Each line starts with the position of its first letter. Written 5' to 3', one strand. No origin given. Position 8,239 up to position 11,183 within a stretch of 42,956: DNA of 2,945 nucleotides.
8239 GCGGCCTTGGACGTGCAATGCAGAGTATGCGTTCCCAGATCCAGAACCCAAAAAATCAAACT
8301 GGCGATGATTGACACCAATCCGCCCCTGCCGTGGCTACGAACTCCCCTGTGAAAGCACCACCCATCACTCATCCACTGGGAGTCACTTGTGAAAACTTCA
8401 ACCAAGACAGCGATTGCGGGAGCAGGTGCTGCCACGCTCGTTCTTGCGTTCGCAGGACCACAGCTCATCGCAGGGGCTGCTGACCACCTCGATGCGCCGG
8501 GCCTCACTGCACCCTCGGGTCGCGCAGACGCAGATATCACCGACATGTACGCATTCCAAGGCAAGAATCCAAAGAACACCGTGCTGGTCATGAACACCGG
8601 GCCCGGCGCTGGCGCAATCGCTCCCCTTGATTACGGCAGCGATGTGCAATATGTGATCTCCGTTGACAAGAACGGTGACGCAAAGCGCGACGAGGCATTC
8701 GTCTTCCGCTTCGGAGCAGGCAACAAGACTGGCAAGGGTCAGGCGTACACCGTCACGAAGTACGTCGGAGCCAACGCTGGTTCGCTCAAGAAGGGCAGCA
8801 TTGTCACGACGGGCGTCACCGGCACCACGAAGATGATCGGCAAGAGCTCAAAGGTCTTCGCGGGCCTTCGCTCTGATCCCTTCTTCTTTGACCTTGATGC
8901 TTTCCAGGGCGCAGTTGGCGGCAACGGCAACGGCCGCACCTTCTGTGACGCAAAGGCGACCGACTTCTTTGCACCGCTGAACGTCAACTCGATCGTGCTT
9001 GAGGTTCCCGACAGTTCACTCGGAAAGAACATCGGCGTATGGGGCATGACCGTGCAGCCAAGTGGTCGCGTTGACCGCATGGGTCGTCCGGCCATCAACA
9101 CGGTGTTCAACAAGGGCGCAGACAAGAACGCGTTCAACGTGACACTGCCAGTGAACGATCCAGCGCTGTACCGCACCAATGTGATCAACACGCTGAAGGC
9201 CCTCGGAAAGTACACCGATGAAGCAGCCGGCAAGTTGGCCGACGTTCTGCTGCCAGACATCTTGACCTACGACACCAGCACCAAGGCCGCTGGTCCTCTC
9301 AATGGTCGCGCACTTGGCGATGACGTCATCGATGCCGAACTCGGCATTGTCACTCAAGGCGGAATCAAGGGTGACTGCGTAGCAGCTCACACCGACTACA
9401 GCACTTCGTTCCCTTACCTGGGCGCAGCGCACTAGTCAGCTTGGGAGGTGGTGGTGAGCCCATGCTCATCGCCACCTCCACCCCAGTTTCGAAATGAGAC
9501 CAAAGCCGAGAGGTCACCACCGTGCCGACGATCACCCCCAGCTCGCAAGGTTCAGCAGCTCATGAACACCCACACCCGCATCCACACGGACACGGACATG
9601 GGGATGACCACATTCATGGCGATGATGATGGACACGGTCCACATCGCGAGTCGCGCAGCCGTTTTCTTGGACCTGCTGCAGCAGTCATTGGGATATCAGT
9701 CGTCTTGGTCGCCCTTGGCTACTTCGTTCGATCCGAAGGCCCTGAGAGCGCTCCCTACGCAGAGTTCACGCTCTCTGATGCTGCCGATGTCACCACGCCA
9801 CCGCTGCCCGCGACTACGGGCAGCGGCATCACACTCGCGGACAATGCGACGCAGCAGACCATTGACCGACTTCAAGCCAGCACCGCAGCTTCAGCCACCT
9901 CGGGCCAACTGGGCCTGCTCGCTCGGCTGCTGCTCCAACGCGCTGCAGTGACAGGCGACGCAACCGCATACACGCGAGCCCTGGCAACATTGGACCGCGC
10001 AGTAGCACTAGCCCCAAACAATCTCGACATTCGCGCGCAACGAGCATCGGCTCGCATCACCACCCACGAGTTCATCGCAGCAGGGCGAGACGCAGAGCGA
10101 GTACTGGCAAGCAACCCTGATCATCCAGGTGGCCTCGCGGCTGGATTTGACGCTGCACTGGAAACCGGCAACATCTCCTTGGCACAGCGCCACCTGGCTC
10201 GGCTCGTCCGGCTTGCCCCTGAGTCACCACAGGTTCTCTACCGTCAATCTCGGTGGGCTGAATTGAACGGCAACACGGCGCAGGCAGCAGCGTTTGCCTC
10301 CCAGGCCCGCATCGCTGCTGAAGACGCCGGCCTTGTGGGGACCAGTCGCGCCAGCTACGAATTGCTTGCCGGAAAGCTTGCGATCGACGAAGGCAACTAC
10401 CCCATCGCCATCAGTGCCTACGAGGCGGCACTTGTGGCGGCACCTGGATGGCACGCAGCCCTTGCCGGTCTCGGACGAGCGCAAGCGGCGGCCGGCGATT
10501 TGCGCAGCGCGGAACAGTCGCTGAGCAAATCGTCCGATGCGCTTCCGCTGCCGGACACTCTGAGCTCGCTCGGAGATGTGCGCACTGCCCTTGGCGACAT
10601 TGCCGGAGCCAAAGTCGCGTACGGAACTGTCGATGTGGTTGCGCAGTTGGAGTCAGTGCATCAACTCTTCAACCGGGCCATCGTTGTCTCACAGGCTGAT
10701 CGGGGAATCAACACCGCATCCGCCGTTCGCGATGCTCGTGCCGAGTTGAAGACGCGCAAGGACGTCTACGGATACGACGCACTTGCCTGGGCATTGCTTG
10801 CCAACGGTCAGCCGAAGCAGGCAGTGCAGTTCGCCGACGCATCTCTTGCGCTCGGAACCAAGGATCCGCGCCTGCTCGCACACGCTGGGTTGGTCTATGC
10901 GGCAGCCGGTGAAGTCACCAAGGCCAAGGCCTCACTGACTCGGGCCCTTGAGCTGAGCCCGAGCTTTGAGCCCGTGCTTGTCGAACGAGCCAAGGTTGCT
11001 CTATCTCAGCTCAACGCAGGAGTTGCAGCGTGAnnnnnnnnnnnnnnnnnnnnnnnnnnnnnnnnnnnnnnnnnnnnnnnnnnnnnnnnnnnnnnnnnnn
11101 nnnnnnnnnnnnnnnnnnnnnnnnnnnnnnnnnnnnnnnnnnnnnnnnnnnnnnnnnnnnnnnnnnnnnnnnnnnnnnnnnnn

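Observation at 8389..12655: Three-gene envelope metal-handling operon built around an uncharacterised DUF4331 protein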

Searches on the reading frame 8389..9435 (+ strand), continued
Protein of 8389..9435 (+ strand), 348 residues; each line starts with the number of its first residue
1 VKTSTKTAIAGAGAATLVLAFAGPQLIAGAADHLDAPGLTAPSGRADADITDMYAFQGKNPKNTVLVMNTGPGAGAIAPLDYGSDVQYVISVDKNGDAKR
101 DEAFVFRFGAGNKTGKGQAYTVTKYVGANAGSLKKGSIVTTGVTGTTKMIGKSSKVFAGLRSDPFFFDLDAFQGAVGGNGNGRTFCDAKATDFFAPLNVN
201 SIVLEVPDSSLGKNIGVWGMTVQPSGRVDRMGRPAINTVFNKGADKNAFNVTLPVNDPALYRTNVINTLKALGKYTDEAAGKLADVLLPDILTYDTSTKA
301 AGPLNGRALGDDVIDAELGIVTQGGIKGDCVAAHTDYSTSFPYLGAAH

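Call 87: search_protein_representatives(alignment_id=A1)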
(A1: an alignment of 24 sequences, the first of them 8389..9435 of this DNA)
Query: 24 sequences, 363 profile positions. Proteins with E-value up to 0.001 (for the whole library): 4509; up to 1e-10: 1832; up to 1e-30: 366. The best 150 are listed.
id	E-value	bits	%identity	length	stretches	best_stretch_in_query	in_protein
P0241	2.0e-163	560.2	-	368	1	3-363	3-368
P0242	1.2e-146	504.9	-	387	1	3-363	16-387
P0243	2.7e-126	438.0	-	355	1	6-363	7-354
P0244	1.3e-121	422.6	-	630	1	7-363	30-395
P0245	7.6e-119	413.5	-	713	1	3-363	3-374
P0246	1.3e-115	402.9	-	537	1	4-363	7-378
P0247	4.4e-115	401.1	-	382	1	6-363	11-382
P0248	1.6e-113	396.0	-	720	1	3-363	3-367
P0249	2.2e-111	388.9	-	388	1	5-363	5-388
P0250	2.4e-108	379.0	-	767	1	7-363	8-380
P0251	2.5e-107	375.6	-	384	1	6-362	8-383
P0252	3.5e-107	375.1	-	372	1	6-363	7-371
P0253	1.3e-105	370.0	-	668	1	10-362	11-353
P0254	6.7e-104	364.3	-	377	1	5-363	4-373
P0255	1.0e-102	360.5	-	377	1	13-363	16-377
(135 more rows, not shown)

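Call 104: search_protein_families(library=ncbifam, proteins=[L005:8506-9129:+, L005:9126-9911:+, L038:9178-9762:-], max_evalue=0.00001)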
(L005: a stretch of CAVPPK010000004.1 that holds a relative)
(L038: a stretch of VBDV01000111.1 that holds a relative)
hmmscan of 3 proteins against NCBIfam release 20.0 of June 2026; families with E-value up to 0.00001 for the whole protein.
L005:8506-9129:+ (207 aa): 60 families (the best 25 are shown)
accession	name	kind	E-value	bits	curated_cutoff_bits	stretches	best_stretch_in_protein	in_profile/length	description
NF007228.0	PRK09646.1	subfamily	8.8e-83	276.7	226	1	25-206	12-193/194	ECF RNA polymerase sigma factor SigK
NF009172.0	PRK12519.1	subfamily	2.8e-40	137.9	222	1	29-203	15-189/194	RNA polymerase sigma factor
NF010500.0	PRK13919.1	subfamily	1.1e-39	136.5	226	1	31-203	11-183/186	putative RNA polymerase sigma E protein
NF009189.0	PRK12537.1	equivalog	1.3e-32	112.8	261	1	33-204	13-182/182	RNA polymerase sigma factor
NF009167.0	PRK12514.1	equivalog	8.3e-29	100.8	265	1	31-203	8-178/180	RNA polymerase sigma factor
NF009186.0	PRK12534.1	equivalog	3.3e-28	98.8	267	1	31-200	13-182/187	RNA polymerase sigma factor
NF009166.1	PRK12513.1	equivalog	1e-26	93.8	206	1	28-203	7-186/193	RNA polymerase sigma factor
NF004113.0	PRK05602.1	equivalog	9.4e-26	90.7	208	1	30-188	32-186/211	RNA polymerase sigma factor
NF009195.0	PRK12543.1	subfamily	2.2e-25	89.3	197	1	31-204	8-179/192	RNA polymerase sigma factor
NF008893.0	PRK11924.2-3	equivalog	3.9e-25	88.4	331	1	30-203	8-180/181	RNA polymerase sigma factor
NF007227.0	PRK09645.1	subfamily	8.2e-25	87.7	202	1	41-200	11-167/177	sigma-70 family RNA polymerase sigma factor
NF009178.0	PRK12526.1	equivalog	8.5e-25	87.5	301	1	23-204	22-207/211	RNA polymerase sigma factor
NF009168.0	PRK12515.1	subfamily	1.7e-24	86.4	236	1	28-192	7-168/189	RNA polymerase sigma factor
TIGR02937.1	sigma70-ECF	superfamily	4.6e-23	81.6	42.9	1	44-202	2-164/165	sigma-70 family RNA polymerase sigma factor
NF007216.0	PRK09638.1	equivalog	3e-21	76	194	1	32-204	6-175/180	RNA polymerase sigma factor SigY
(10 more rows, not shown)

L005:9126-9911:+ (261 aa): 2 families
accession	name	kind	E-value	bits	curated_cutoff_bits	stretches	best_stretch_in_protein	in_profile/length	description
NF052375.1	antisigma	equivalog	4.7e-27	95.4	100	1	16-161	3-139/217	anti-sigma factor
NF010501.0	PRK13920.1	subfamily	1.2e-13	51.2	225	1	17-150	10-123/213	putative anti-sigmaE protein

L038:9178-9762:- (194 aa): 72 families (the best 25 are shown)
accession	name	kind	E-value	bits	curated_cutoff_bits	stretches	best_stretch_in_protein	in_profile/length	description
NF009172.0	PRK12519.1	subfamily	9.8e-42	142.7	222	1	14-192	13-191/194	RNA polymerase sigma factor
NF007228.0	PRK09646.1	subfamily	1.3e-41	142.4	226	1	15-190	15-190/194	ECF RNA polymerase sigma factor SigK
NF009166.1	PRK12513.1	equivalog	6.9e-35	120.5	206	1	13-192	5-188/193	RNA polymerase sigma factor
NF009186.0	PRK12534.1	equivalog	1.2e-32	113.3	267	1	14-188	9-183/187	RNA polymerase sigma factor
NF010500.0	PRK13919.1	subfamily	7.2e-30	104.5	226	1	17-192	10-185/186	putative RNA polymerase sigma E protein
TIGR02937.1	sigma70-ECF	superfamily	1.5e-28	99.5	42.9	1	30-190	1-165/165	sigma-70 family RNA polymerase sigma factor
NF004113.0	PRK05602.1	equivalog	4.3e-28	98.4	208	1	13-192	28-203/211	RNA polymerase sigma factor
NF009178.0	PRK12526.1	equivalog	1.2e-27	96.8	301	1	48-193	61-209/211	RNA polymerase sigma factor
NF009189.0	PRK12537.1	equivalog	3.4e-26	91.9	261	1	23-189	16-180/182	RNA polymerase sigma factor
NF007227.0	PRK09645.1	subfamily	1.5e-25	90.1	202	1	25-190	8-170/177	sigma-70 family RNA polymerase sigma factor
NF009167.0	PRK12514.1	equivalog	3e-25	89.2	265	1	18-190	8-178/180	RNA polymerase sigma factor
NF008890.0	PRK11924.1-3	equivalog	8.3e-25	87.4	284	1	54-193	63-204/205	RNA polymerase sigma factor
NF008893.0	PRK11924.2-3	equivalog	2.1e-24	86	331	1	22-189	13-179/181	RNA polymerase sigma factor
NF007225.0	PRK09643.1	equivalog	6e-24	84.9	190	1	14-191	11-183/204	RNA polymerase sigma factor SigM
NF009168.0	PRK12515.1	subfamily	4.2e-23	81.8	236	1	15-190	7-179/189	RNA polymerase sigma factor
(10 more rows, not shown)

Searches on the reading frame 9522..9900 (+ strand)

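Call 6: search_protein_families(library=pfam, proteins=[window:9522-9900:+], max_evalue=10)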
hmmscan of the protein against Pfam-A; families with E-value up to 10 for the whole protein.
window:9522-9900:+ (126 aa): 1 family
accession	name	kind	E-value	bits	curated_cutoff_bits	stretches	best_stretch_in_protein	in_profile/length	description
PF04592.20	SelP_N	-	6.6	6.5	23.2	1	11-35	185-209/234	Selenoprotein P, N terminal region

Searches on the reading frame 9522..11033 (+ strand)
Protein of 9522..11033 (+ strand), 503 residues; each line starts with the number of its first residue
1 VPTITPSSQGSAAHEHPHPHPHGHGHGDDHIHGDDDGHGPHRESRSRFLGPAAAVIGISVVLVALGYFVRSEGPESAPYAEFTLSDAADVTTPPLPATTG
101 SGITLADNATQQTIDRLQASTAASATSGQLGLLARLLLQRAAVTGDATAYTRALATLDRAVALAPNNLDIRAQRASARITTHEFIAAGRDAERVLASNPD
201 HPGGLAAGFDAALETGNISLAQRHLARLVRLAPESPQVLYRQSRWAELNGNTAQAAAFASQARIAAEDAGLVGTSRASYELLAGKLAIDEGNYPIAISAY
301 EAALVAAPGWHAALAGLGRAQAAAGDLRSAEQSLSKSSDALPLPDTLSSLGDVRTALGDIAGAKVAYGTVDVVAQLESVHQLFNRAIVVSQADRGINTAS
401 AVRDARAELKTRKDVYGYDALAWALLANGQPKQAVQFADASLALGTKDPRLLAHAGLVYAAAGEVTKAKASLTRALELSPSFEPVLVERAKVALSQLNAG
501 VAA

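Call 3: search_protein_families(library=pfam, proteins=[window:9522-11033:+], max_evalue=0.01)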
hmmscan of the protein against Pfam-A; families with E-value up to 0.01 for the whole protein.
window:9522-11033:+ (503 aa): 12 families
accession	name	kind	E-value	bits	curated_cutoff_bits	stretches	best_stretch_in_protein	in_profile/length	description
PF07719.23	TPR_2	-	1.1e-15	56.8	27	1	450-481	2-33/34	Tetratricopeptide repeat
PF13428.12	TPR_14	-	6.9e-13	48.3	23.5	0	418-453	4-39/44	Tetratricopeptide repeat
PF14559.12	TPR_19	-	5.8e-12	46.2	25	2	287-340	1-54/68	Tetratricopeptide repeat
PF13371.12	TPR_9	-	2e-11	44.2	35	2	426-491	6-69/73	Tetratricopeptide repeat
PF13432.12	TPR_16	-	2e-10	41.4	32.7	2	281-335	1-55/65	Tetratricopeptide repeat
PF00515.34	TPR_1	-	1.4e-09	37.8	27.8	0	456-482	8-34/34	Tetratricopeptide repeat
PF13181.12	TPR_8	-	8.4e-09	35.3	25.7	0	450-481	2-33/34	Tetratricopeptide repeat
PF13431.12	TPR_17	-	9.9e-06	25.9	24.4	0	413-436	11-34/34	Tetratricopeptide repeat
PF13414.12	TPR_11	-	0.00011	22.3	26.8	0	456-483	1-28/42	TPR repeat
PF13176.12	TPR_7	-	0.00074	19.9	27.9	0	419-446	3-30/36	Tetratricopeptide repeat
PF13174.12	TPR_6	-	0.00091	20.2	26.3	0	455-480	6-31/33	Tetratricopeptide repeat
PF13424.12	TPR_12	-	0.0036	17.9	30.1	0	283-339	9-73/77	Tetratricopeptide repeat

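Call 4: search_protein_families(library=ncbifam, proteins=[window:9522-11033:+], max_evalue=0.01)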
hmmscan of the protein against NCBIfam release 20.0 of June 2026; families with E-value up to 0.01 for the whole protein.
window:9522-11033:+ (503 aa): 11 families
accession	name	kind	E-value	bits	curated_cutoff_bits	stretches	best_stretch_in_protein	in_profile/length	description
TIGR02917.1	PEP_TPR_lipo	equivalog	3.6e-14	51.6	312.2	2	277-476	703-898/899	XrtA/PEP-CTERM system TPR-repeat protein PrsT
NF040959.1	MamA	equivalog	4.7e-08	32.7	200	1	415-481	71-137/204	magnetosome protein MamA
NF008520.0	PRK11447.1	equivalog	1.1e-07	30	858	1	193-281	53-137/1157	cellulose synthase complex outer membrane protein BcsC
TIGR02521.1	type_IV_pilW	equivalog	3e-07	30.3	154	1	421-481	37-167/234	type IV pilus biogenesis/stability protein PilW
TIGR02552.1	LcrH_SycD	equivalog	4.5e-05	23.2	104.8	1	420-496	57-135/136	SycD/LcrH family type III secretion system chaperone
TIGR03939.1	PGA_TPR_OMP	equivalog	5.5e-05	21.6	366.65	0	136-202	431-497/800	poly-beta-1,6 N-acetyl-D-glucosamine export porin PgaA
NF052415.1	T3SS_chap_SctY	equivalog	0.00053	20.5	70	1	415-477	40-105/106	type III secretion apparatus assembly chaperone SctY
NF047558.1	TPR_END_plus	domain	0.0009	19.2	32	0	458-482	8-32/56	TPR end-of-group domain-containing protein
NF033758.1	gliding_GltE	equivalog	0.0018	17.3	225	1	396-496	168-269/411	adventurous gliding motility TPR repeat lipoprotein GltE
NF008757.0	PRK11788.1-5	equivalog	0.0019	17.4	363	0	112-259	159-305/388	lipopolysaccharide assembly protein LapB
NF033762.1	social_mot_Tgl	equivalog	0.0063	15.9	225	0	418-481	139-202/252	social motility TPR repeat lipoprotein Tgl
